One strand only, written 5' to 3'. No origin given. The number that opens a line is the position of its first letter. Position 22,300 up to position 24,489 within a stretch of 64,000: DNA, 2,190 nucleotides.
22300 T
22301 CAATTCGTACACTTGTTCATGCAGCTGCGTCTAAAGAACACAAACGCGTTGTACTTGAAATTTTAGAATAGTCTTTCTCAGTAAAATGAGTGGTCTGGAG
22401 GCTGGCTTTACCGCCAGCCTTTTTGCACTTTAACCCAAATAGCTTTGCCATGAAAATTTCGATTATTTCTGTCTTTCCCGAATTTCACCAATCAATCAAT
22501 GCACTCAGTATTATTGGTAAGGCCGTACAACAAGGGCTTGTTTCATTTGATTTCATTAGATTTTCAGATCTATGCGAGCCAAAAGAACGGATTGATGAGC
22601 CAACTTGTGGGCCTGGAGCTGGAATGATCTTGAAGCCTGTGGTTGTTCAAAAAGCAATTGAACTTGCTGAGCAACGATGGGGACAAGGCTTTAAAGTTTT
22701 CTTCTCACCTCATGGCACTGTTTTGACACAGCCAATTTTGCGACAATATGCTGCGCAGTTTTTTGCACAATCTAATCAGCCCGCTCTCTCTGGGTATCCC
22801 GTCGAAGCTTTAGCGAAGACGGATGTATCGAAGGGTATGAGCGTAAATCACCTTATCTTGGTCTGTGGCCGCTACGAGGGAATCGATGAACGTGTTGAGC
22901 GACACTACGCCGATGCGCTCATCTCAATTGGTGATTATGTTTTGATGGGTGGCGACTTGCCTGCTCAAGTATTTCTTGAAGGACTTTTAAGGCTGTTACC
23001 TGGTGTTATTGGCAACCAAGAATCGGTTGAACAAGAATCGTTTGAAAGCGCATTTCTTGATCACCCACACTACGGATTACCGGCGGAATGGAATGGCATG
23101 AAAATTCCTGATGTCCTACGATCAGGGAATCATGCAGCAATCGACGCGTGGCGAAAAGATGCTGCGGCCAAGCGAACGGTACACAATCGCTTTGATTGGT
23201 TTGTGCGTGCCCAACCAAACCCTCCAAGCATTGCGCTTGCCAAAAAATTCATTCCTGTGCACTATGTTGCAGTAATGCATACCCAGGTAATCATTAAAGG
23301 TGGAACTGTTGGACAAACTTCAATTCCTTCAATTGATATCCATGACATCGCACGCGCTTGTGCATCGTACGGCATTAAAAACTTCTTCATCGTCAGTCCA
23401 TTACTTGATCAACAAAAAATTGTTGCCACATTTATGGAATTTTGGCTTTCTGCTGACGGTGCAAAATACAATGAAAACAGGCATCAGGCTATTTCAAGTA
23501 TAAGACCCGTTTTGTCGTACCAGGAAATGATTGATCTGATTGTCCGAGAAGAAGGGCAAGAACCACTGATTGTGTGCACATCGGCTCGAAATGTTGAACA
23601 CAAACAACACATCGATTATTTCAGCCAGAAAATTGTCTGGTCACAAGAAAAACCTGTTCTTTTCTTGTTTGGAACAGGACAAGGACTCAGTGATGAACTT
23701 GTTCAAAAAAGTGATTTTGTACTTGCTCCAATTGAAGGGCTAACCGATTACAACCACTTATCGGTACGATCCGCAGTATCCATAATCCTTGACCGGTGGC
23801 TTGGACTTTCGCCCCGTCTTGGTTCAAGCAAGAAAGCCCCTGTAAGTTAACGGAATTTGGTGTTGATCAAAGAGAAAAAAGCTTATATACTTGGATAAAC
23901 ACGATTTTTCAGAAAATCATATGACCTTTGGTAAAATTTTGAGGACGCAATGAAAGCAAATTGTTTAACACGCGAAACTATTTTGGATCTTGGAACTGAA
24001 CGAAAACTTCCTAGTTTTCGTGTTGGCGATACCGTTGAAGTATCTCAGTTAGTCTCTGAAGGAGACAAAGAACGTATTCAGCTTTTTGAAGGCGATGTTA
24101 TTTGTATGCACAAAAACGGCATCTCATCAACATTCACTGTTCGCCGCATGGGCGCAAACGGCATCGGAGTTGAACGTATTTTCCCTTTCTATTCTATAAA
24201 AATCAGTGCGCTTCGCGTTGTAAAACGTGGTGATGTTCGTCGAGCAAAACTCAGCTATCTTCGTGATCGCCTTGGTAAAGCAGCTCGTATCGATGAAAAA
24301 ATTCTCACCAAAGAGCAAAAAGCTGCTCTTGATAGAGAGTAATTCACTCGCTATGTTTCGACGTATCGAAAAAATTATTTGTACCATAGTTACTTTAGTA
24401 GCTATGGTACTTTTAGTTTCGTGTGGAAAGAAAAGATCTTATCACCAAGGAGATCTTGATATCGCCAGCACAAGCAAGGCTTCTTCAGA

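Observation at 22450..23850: trmD encodes a two-domain protein (TrmD plus SpoU/TrmH-like SPOUT domain) and rimM is missing from the ffh-rpsP-KH-trmD-rplS block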

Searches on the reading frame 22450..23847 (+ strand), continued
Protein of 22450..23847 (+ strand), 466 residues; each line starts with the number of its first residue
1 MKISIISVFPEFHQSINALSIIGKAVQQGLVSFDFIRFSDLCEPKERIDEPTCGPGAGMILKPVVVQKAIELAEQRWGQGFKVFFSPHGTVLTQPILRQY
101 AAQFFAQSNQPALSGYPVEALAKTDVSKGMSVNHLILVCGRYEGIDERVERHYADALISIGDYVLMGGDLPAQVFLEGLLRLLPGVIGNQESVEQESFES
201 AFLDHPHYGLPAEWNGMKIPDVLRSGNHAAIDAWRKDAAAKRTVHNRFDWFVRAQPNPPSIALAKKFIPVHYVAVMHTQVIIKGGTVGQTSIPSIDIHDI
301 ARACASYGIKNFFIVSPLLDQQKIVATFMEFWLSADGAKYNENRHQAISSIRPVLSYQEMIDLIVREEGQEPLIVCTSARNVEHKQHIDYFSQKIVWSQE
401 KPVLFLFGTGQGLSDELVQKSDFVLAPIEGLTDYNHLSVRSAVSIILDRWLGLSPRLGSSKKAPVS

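Call 46: fold_search(model_id=the predicted structure, library=pdb)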
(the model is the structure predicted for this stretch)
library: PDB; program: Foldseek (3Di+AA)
matches with E <= 10: 1217; with E <= 0.001: 227
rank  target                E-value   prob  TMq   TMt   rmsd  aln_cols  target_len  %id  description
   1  8b1n_A                3.6e-43  1.00  0.52  0.56   9.8       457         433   35  Crystal structure of TrmD-Tm1570 from Calditerrivibrio nitroreducens in complex with S-adenosyl-L-methionine (released 2022-09-28)
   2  8b1n_B                4.7e-39  1.00  0.55  0.62   8.2       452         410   34  Crystal structure of TrmD-Tm1570 from Calditerrivibrio nitroreducens in complex with S-adenosyl-L-methionine (released 2022-09-28)
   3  4yq4                  5.3e-20  1.00  0.47  0.88   2.2       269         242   32  Crystal structure of TrmD, a M1G37 tRNA Methyltransferase with SAM-competitive compounds (released 2016-03-16)
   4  4ypw                  7.6e-20  1.00  0.46  0.88   2.1       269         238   31  Crystal structure of TrmD, a M1G37 tRNA Methyltransferase with SAM-competitive compounds (released 2016-03-16)
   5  6joe_A                9.7e-20  1.00  0.47  0.88   2.2       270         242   32  Crystal structure of TrmD from Pseudomonas aeruginosa in complex with active-site inhibitor (released 2019-09-04)
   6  4ypy                  1.0e-19  1.00  0.47  0.88   2.1       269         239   31  Crystal structure of TrmD, a M1G37 tRNA Methyltransferase with SAM-competitive compounds (released 2016-03-16)
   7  4yqb                  1.0e-19  1.00  0.47  0.88   2.3       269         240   31  Crystal structure of TrmD, a M1G37 tRNA Methyltransferase with SAM-competitive compounds (released 2016-03-16)
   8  8apt                  1.1e-19  1.00  0.47  0.86   2.3       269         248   32  Crystal Structure of H. influenzae TrmD in complex with Compound 13 (released 2023-06-14)
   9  4ypx                  1.2e-19  1.00  0.46  0.87   2.3       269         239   31  Crystal structure of TrmD, a M1G37 tRNA Methyltransferase with SAM-competitive compounds (released 2016-03-16)
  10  4ypz                  1.3e-19  1.00  0.46  0.88   2.2       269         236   31  Crystal structure of TrmD, a M1G37 tRNA Methyltransferase with SAM-competitive compounds (released 2016-03-16)
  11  8apw                  1.4e-19  1.00  0.47  0.85   2.3       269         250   32  Crystal Structure of H. influenzae TrmD in complex with Compound 30 (released 2023-06-14)
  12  4mcd                  1.9e-19  1.00  0.46  0.88   2.2       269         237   31  hinTrmD in complex with 5-PHENYLTHIENO[2,3-D]PYRIMIDIN-4(3H)-ONE (released 2013-09-25)
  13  1uam                  2.0e-19  1.00  0.47  0.85   2.5       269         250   32  Crystal structure of tRNA(m1G37)methyltransferase: Insight into tRNA recognition (released 2003-06-17)
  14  4yq9                  2.1e-19  1.00  0.47  0.86   2.2       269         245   32  Crystal structure of TrmD, a M1G37 tRNA Methyltransferase with SAM-competitive compounds (released 2016-03-16)
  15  4yq5                  2.4e-19  1.00  0.47  0.86   2.1       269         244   31  Crystal structure of TrmD, a M1G37 tRNA Methyltransferase with SAM-competitive compounds (released 2016-03-16)
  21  3dcm                  3.0e-19  1.00  0.37  0.91   1.6       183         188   38  Crystal structure of the Thermotoga maritima SPOUT family RNA-methyltransferase protein Tm1570 in complex with S-adenosy (released 2008-12-09)
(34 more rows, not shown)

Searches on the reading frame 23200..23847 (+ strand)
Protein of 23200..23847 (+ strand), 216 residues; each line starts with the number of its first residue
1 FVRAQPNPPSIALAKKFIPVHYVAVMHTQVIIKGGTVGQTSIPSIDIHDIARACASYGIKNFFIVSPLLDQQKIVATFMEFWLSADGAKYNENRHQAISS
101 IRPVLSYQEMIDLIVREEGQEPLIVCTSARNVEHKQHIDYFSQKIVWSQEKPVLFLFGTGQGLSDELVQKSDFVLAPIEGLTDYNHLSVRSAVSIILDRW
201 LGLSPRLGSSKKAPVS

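Call 4: search_protein_families(library=ncbifam, proteins=[window:23200-23847:+], max_evalue=0.01)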
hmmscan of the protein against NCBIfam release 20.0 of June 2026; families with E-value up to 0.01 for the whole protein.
window:23200-23847:+ (216 aa): 2 families
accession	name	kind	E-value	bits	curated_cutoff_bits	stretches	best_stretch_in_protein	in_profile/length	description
TIGR00050.1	rRNA_methyl_1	subfamily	7e-05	22.8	167.15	1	49-197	20-150/233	TrmJ/YjtD family RNA methyltransferase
NF041077.1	tRNAmeth_TrmJ_Sulfolob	equivalog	0.00058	19.6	350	1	49-197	17-148/229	tRNA (cytidine-2'-O-)-methyltransferase TrmJ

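Call 14: search_solved_structures(query=window:23200-23847:+, max_evalue=0.01, show_alignments=5)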
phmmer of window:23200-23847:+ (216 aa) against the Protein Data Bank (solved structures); distinct sequences matched with E-value up to 0.01: 3.
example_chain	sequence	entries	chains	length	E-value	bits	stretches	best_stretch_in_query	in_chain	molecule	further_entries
3dcm_X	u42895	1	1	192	2.6e-40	141.8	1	21-202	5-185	Uncharacterized protein TM_1570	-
8ri0_A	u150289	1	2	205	3.7e-40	141.3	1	22-199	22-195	tRNA (guanine-N(1)-)-methyltransferase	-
8b1n_A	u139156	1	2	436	2e-39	138.9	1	22-199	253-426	tRNA (guanine-N(1)-)-methyltransferase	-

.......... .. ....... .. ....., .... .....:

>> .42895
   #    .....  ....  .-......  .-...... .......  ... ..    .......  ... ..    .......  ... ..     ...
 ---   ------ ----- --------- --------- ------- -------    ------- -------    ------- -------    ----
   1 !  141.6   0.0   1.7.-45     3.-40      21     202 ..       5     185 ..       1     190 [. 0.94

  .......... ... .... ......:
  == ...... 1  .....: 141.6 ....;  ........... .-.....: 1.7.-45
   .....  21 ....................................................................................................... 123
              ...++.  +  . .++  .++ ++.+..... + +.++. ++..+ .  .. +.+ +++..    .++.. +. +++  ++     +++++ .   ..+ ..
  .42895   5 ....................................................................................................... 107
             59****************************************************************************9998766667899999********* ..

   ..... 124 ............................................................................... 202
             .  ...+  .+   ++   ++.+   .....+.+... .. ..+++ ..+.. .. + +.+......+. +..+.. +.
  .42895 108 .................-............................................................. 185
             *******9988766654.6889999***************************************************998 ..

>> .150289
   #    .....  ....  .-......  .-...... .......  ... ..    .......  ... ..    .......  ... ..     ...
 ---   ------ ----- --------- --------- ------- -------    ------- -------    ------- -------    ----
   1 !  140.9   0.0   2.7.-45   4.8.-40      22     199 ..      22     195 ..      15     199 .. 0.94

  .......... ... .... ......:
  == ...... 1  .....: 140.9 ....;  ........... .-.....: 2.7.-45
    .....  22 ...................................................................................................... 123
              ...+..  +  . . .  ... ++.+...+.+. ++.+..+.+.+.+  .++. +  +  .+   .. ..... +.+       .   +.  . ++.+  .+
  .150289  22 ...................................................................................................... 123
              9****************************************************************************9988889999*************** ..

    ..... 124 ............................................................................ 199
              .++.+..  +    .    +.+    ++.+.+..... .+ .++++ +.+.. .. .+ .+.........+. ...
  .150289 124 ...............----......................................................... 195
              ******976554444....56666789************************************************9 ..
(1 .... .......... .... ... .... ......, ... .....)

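Call 19: find_related_loci(query=A1, collection=genome_contigs, flank=8000)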
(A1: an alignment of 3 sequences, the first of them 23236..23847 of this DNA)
Query A1 (204 aa) in genome_contigs; peptide patterns used: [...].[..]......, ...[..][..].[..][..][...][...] (x = any residue, [..] = any of these).
600 stretches matched a pattern (row limit reached: there are more); 597 encode a relative of the query (tblastn E <= 1e-3); the best 80 are kept; 80 distinct loci.
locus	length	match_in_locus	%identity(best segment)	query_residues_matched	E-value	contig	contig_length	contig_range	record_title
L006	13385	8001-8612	85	1-204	1e-119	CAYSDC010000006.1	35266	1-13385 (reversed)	MAG TPA_asm: uncultured Pseudomonadota bacterium isolate SRP285395_co2_342 genome assembly, contig: NODE_1933_length_352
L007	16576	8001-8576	59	2-193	2e-80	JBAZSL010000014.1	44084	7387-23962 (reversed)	MAG: Candidatus Babeliales bacterium isolate SO_2017_GW1_172 NODE_4106_length_44084_cov_1.441522_OW334_2017, whole genom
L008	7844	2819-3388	57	2-191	2e-77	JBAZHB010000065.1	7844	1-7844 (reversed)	MAG: Candidatus Babeliales bacterium isolate SO_2017_LW3_6 NODE_31091_length_7844_cov_1.354153_LW162_2017, whole genome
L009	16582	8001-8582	57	1-194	5e-77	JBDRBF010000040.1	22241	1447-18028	MAG: bacterium isolate MEGAHIT-group-1.1042 k141_6608592, whole genome shotgun sequence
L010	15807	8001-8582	56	2-195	1e-74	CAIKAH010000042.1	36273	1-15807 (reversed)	uncultured bacterium isolate LaPlata_bin-3921 genome assembly, contig: bin-3921:42/57, whole genome shotgun sequence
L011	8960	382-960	53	1-194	1e-72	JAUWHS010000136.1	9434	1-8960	MAG: bacterium isolate CSMAG_2274 CSMAG_2274_k141_889038_length_9434_cov_18.2050, whole genome shotgun sequence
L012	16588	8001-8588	53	1-195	2e-70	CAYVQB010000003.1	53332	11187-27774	MAG TPA_asm: uncultured Pseudomonadota bacterium isolate binchicken_co181_168 genome assembly, contig: NODE_661_length_5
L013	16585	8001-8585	55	1-194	1e-69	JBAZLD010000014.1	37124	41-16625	MAG: Candidatus Babeliales bacterium isolate SO_2017_LW4_16 scaffold_2570_c1_LW137-91_2017, whole genome shotgun sequenc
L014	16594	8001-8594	52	1-195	3e-70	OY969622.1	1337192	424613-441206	MAG: Candidatus Babeliales bacterium isolate MFD04434.bin.c.2 genome assembly, chromosome: 1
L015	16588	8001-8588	49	1-196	5e-68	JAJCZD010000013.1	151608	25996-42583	MAG: Candidatus Dependentiae bacterium isolate OFTM184 OFTM184_12, whole genome shotgun sequence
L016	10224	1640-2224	53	1-194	7e-68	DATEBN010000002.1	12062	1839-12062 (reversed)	MAG TPA_asm: Candidatus Babeliales bacterium isolate SMAG_U8245 k141_948796, whole genome shotgun sequence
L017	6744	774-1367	53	1-191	5e-67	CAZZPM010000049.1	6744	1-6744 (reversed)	MAG TPA_asm: uncultured Pseudomonadota bacterium isolate SRP219642_co8_77 genome assembly, contig: NODE_20333_length_674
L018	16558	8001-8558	51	6-190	3e-67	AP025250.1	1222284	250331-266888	Candidatus Dependentiae bacterium Noda2021 DNA, complete genome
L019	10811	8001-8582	50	1-194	1e-66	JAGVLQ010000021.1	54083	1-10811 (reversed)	MAG: Candidatus Babeliales bacterium isolate SW_22 c_000000002905, whole genome shotgun sequence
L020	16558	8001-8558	52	6-190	3e-66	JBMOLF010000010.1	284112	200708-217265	MAG: Candidatus Dependentiae bacterium isolate Betzabe_MAG017 MAG017_10, whole genome shotgun sequence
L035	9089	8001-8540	47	10-190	3e-48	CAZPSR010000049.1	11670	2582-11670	MAG TPA_asm: uncultured Syntrophomonas sp. isolate binchicken_co157_87 genome assembly, contig: NODE_13402_length_11670_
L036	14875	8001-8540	42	10-190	7e-48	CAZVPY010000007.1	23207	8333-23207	MAG TPA_asm: uncultured Thermotogaceae bacterium isolate binchicken_co42_66 genome assembly, contig: NODE_2607_length_23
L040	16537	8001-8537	43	10-190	1e-46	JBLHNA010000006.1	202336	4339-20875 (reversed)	MAG: Desulforhopalus sp. isolate 3300055726_99 Ga0535650_0000025, whole genome shotgun sequence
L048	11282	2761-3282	43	10-187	2e-45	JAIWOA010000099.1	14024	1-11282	MAG: Calditerrivibrio sp. isolate W28 contig-93_4109, whole genome shotgun sequence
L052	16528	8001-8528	40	10-187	5e-45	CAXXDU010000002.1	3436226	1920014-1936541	MAG: Candidatus Cloacimonadaceae bacterium isolate aeeb7bac-a74c-40d2-9812-888eaa756e75 genome assembly, contig: contig_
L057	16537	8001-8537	39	10-189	1e-44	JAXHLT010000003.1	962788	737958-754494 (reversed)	MAG: Halanaerobiales bacterium isolate Salar_de_Ascotan_soil_MAG_ASO31 contig_606_polypolish, whole genome shotgun seque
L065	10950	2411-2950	41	10-190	4e-44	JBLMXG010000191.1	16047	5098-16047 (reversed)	MAG: Chloroflexota bacterium isolate MAG262 PRJNA957066_bin42_renamed_190, whole genome shotgun sequence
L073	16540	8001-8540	38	10-191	1e-43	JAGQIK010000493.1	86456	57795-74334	MAG: Myxococcales bacterium isolate HKST-UBA02 k127_2480703, whole genome shotgun sequence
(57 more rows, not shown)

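Call 22: search_protein_families(library=pfam, proteins=[L035:6711-7232:+, L036:6684-7253:+, L040:6645-7187:+, L048:1458-2024:+, L052:6809-7333:+, L065:1126-1656:+, L073:6567-7133:+, L057:6700-7218:+], max_evalue=0.001)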
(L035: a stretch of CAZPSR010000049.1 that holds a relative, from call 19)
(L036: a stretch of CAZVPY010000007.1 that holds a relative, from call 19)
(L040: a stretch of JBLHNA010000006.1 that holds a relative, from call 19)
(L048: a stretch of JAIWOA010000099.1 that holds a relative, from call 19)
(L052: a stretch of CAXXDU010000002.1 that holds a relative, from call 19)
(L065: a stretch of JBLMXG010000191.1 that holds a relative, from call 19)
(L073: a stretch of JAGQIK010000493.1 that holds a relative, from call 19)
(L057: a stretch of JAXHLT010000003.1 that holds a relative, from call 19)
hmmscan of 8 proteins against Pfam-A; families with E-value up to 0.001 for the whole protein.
L035:6711-7232:+ (174 aa): 3 families
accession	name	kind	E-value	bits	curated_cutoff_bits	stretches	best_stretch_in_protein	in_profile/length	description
PF01782.24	RimM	-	5.4e-20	71.9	23.5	1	9-89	2-83/84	RimM N-terminal domain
PF24986.1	PRC_RimM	-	5.2e-11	42.5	27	1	102-165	2-65/69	RimM PRC barrel domain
PF05239.21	PRC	-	0.00082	19.8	21.2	0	98-165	3-73/78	PRC-barrel domain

L036:6684-7253:+ (190 aa): 3 families
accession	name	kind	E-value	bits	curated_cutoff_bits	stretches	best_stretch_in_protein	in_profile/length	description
PF01782.24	RimM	-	1.2e-15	58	23.5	1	15-96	2-82/84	RimM N-terminal domain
PF24986.1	PRC_RimM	-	8.5e-09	35.4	27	1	116-182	8-67/69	RimM PRC barrel domain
PF05239.21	PRC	-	5.7e-07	29.9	21.2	1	104-182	1-75/78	PRC-barrel domain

L040:6645-7187:+ (181 aa): 3 families
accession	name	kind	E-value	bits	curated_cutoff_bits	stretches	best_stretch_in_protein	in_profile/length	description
PF01782.24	RimM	-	3.7e-17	62.8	23.5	1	13-94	2-82/84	RimM N-terminal domain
PF24986.1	PRC_RimM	-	2.5e-12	46.7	27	1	107-172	1-69/69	RimM PRC barrel domain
PF05239.21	PRC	-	4.9e-08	33.3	21.2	1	103-172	2-77/78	PRC-barrel domain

L048:1458-2024:+ (189 aa): 3 families
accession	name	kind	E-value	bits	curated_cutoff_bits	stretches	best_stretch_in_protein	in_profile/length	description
PF01782.24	RimM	-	1.3e-15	57.8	23.5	1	23-105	1-83/84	RimM N-terminal domain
PF24986.1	PRC_RimM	-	1.8e-07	31.2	27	1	117-179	1-63/69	RimM PRC barrel domain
PF05239.21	PRC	-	2.1e-06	28.1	21.2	1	112-179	1-71/78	PRC-barrel domain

L052:6809-7333:+ (175 aa): 1 family
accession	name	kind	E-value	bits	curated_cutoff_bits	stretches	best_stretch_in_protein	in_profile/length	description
PF24986.1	PRC_RimM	-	2.2e-09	37.3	27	1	101-161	2-63/69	RimM PRC barrel domain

L065:1126-1656:+ (177 aa): 3 families
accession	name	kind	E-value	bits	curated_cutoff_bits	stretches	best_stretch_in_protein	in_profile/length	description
PF24986.1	PRC_RimM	-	1.1e-15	57.5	27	1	109-174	3-69/69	RimM PRC barrel domain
PF01782.24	RimM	-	6.6e-15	55.6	23.5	1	15-95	2-83/84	RimM N-terminal domain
PF05239.21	PRC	-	1.5e-06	28.6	21.2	1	104-175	3-78/78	PRC-barrel domain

L073:6567-7133:+ (189 aa): 3 families
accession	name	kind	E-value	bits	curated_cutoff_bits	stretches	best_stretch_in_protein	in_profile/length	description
PF24986.1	PRC_RimM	-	1.2e-16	60.5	27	1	117-177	2-64/69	RimM PRC barrel domain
PF01782.24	RimM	-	3e-14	53.5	23.5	1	25-105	2-83/84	RimM N-terminal domain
PF05239.21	PRC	-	3.3e-08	33.9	21.2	1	112-178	2-73/78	PRC-barrel domain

L057:6700-7218:+ (173 aa): 3 families
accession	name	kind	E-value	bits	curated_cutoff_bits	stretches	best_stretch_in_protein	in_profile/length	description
PF01782.24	RimM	-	3.2e-18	66.2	23.5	1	9-91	2-83/84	RimM N-terminal domain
PF24986.1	PRC_RimM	-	3.3e-11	43.1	27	1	104-166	2-65/69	RimM PRC barrel domain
PF05239.21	PRC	-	3.1e-10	40.3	21.2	1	98-168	1-75/78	PRC-barrel domain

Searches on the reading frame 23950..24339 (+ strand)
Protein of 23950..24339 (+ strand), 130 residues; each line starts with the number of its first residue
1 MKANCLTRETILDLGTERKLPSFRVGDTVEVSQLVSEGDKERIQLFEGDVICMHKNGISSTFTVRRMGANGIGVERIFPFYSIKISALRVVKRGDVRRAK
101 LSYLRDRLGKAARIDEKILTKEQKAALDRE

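Call 3: search_protein_families(library=pfam, proteins=[window:23950-24339:+], max_evalue=0.01)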
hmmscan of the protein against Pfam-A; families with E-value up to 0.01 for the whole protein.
window:23950-24339:+ (130 aa): 1 family
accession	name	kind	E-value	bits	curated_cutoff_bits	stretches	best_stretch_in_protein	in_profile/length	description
PF01245.26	Ribosomal_L19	-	1.2e-38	132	22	1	16-117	11-111/111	Ribosomal protein L19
